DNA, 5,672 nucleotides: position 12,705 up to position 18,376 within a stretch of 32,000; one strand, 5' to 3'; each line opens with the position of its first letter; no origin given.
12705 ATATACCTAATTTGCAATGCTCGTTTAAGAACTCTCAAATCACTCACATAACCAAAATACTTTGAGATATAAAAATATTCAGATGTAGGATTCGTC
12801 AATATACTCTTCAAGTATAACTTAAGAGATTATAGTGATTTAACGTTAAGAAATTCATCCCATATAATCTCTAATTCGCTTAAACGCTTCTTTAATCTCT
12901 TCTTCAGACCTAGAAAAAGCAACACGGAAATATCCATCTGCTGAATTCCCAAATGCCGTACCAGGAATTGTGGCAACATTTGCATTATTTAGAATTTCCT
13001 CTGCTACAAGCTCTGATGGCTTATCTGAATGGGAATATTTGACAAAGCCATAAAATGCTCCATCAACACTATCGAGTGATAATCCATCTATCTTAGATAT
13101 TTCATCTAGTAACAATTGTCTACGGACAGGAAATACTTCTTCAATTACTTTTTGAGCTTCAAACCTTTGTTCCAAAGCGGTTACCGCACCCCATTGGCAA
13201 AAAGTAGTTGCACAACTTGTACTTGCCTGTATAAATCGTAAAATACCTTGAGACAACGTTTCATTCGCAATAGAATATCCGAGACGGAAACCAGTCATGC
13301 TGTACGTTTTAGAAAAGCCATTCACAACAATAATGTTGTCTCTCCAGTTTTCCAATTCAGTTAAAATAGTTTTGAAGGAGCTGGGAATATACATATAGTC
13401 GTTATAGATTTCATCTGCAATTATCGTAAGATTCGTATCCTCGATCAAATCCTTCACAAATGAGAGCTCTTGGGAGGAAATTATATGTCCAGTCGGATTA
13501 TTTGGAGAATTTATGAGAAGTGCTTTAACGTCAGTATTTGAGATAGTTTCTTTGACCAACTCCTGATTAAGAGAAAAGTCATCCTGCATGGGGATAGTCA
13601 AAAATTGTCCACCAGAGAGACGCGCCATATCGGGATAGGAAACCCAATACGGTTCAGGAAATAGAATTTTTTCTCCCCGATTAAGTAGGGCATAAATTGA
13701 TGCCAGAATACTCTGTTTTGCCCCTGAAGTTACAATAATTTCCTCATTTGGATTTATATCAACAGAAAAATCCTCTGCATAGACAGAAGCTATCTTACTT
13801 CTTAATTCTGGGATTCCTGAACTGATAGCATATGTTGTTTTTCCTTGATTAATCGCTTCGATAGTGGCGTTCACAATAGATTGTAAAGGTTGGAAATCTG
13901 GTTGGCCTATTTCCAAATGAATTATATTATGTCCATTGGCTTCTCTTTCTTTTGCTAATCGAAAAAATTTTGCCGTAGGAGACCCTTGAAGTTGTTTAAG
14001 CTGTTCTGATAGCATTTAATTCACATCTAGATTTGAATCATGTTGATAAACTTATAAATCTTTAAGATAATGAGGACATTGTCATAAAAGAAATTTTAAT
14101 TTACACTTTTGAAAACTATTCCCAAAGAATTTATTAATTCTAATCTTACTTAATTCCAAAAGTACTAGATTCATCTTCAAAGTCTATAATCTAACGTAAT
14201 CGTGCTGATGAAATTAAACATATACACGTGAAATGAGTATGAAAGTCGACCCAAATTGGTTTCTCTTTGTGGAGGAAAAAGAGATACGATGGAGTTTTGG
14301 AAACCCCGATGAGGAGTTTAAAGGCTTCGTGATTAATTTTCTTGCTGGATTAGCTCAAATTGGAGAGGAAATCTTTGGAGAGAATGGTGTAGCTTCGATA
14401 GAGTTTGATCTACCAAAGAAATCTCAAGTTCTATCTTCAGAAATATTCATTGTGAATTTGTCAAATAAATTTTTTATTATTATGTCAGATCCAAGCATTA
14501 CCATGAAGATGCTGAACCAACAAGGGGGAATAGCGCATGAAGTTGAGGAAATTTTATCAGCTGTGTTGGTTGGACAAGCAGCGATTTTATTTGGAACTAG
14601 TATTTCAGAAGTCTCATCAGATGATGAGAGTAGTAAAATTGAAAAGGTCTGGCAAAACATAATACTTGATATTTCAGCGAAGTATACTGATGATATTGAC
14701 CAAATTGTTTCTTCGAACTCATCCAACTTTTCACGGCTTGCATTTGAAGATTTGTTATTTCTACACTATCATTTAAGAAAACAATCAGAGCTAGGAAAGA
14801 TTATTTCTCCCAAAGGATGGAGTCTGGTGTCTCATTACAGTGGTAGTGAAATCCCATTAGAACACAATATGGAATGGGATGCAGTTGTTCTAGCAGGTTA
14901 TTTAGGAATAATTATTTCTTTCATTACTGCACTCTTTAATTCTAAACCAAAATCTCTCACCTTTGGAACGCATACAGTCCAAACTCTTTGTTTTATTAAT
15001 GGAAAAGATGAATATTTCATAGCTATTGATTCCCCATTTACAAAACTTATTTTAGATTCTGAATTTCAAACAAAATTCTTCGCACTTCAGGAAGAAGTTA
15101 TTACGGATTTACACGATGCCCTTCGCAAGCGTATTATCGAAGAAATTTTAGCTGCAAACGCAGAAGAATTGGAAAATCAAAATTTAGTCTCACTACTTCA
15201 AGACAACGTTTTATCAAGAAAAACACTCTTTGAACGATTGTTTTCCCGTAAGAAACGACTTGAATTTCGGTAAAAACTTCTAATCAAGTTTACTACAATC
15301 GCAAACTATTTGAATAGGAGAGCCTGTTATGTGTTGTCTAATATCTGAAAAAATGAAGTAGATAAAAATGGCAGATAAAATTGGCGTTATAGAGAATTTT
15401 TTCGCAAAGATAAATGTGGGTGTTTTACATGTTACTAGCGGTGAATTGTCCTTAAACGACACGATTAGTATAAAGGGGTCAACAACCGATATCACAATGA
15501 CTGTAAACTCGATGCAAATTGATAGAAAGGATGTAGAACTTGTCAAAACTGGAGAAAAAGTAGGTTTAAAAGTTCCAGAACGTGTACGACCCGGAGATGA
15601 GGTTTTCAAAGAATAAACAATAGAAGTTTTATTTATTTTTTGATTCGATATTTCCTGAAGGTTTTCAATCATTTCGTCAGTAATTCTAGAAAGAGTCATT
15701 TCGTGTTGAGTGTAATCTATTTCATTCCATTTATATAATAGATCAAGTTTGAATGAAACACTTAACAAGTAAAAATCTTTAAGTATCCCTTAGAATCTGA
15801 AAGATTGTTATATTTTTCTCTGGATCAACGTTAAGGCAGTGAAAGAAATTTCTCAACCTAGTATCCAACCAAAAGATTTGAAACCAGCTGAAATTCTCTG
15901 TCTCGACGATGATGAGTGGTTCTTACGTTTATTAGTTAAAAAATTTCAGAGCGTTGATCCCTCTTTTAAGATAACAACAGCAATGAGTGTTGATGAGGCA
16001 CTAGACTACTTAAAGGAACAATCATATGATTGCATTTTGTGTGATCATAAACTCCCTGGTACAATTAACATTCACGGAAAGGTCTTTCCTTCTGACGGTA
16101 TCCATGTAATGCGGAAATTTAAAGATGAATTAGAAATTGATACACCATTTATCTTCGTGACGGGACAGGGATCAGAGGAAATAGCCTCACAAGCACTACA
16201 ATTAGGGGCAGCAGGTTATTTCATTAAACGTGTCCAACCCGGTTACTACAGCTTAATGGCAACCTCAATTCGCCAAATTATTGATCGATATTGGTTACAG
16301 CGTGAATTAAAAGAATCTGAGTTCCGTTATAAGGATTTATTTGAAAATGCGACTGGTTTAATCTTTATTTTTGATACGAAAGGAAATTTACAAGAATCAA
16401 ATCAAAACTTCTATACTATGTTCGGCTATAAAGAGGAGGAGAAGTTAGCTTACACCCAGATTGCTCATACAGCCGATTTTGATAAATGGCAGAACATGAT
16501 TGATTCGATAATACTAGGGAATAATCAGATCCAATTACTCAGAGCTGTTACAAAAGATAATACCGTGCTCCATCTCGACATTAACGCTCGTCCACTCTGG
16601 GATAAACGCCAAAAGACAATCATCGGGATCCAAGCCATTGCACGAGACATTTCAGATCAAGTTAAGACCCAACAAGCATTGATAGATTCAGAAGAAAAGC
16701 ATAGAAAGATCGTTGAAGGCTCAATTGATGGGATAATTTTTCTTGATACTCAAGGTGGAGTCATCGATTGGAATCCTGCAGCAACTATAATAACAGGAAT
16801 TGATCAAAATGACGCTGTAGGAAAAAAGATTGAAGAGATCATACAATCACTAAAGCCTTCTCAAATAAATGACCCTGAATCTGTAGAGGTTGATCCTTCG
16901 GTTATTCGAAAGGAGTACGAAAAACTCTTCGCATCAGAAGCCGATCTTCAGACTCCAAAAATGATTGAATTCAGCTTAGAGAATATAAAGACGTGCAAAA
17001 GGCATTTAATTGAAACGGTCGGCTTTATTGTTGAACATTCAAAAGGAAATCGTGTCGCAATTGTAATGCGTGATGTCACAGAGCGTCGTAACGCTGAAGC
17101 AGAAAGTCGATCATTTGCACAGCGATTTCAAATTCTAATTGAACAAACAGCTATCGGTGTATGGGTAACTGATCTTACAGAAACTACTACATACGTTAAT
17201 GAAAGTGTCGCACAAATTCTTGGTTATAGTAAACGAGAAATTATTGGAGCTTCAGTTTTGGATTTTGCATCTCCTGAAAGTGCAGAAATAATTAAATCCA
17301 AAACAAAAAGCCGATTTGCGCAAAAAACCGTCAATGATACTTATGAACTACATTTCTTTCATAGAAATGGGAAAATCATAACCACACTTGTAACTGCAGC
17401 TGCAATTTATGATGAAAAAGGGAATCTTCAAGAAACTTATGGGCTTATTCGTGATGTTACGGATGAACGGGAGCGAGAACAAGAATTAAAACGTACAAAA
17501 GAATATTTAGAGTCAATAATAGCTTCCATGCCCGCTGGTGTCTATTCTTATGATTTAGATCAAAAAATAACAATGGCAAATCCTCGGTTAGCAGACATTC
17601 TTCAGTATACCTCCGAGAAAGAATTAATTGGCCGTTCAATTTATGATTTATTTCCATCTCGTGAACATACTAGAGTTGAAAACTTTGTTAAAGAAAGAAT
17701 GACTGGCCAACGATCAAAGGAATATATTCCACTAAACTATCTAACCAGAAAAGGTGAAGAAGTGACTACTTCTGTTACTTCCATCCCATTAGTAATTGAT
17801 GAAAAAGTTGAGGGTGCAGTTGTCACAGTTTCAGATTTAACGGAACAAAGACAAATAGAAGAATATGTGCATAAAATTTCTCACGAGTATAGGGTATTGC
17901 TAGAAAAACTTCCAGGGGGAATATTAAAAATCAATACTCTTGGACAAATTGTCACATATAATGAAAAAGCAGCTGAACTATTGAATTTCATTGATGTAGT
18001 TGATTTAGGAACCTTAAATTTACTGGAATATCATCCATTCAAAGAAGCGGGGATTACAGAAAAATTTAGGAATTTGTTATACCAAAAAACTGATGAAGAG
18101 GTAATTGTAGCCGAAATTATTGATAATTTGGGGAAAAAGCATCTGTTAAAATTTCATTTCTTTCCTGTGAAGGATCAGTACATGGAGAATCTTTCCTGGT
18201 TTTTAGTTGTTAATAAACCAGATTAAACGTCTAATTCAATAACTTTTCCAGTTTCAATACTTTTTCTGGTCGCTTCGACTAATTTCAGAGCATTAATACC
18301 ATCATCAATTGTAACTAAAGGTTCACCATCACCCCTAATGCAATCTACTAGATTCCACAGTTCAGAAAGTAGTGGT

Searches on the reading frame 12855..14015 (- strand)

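Call 100: search_protein_families(library=pfam, proteins=[window:12855-14015:-], max_evalue=0.0001)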
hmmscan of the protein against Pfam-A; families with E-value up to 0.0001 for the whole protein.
window:12855-14015:- (386 aa): 1 family
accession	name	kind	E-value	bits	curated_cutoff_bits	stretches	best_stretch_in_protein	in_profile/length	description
PF00155.27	Aminotran_1_2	-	5.5e-58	197.3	19.7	1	30-381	2-361/361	Aminotransferase class I and II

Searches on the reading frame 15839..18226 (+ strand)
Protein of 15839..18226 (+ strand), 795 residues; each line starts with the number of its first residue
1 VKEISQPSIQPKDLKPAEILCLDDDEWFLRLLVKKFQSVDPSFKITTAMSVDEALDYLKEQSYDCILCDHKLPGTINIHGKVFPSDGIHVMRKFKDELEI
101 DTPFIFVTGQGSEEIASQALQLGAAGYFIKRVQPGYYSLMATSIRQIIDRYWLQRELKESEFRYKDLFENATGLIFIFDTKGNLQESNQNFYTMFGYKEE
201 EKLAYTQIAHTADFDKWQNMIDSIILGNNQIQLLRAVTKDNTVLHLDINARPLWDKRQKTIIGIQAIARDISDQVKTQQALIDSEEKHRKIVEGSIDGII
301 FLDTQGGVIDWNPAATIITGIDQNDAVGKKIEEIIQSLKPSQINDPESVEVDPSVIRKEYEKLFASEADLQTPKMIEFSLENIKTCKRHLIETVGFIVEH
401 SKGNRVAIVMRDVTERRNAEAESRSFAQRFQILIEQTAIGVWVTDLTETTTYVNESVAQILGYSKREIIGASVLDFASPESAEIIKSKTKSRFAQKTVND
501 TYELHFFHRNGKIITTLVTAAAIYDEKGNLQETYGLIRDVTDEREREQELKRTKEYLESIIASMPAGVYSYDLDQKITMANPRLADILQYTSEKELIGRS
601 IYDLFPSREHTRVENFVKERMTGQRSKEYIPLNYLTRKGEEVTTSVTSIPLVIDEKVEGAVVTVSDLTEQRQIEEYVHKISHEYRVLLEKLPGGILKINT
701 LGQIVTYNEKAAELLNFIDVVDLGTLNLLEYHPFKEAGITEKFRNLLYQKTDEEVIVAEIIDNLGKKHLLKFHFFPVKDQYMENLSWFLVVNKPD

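Call 100: search_protein_families(library=pfam, proteins=[window:15839-18226:+], max_evalue=0.0001)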
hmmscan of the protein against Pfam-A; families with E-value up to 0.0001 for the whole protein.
window:15839-18226:+ (795 aa): 10 families
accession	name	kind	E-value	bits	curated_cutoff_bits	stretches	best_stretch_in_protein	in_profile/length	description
PF00989.32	PAS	-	1.8e-47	160.5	22.6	4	429-540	2-113/113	PAS fold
PF13426.13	PAS_9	-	7.5e-46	155.1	27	4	440-542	3-103/103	PAS domain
PF08448.16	PAS_4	-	6.3e-36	123.4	23.1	2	563-672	3-110/110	PAS fold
PF13188.13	PAS_8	-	5.7e-34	115.3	21.8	3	428-481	1-54/65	PAS domain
PF08447.18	PAS_3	-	1e-17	64.6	25.6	1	451-535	2-87/89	PAS fold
PF00072.30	Response_reg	-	9.8e-16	58.3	30.2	1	19-134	1-103/111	Response regulator receiver domain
PF12860.13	PAS_7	-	7.9e-12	45.8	27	0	561-675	1-115/115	PAS fold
PF21370.4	PAS_GdpP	-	3.6e-09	37.3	27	0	559-619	7-64/90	Cyclic-di-AMP phosphodiesterase GdpP-like, PAS domain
PF13596.12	PAS_10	-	2.6e-08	34.9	22.1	0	558-668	2-106/106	PAS domain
PF24820.1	Diguanyl_cycl_sensor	-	1.7e-05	25.1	28.1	0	688-720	2-34/109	Diguanylate cyclase-like sensor domain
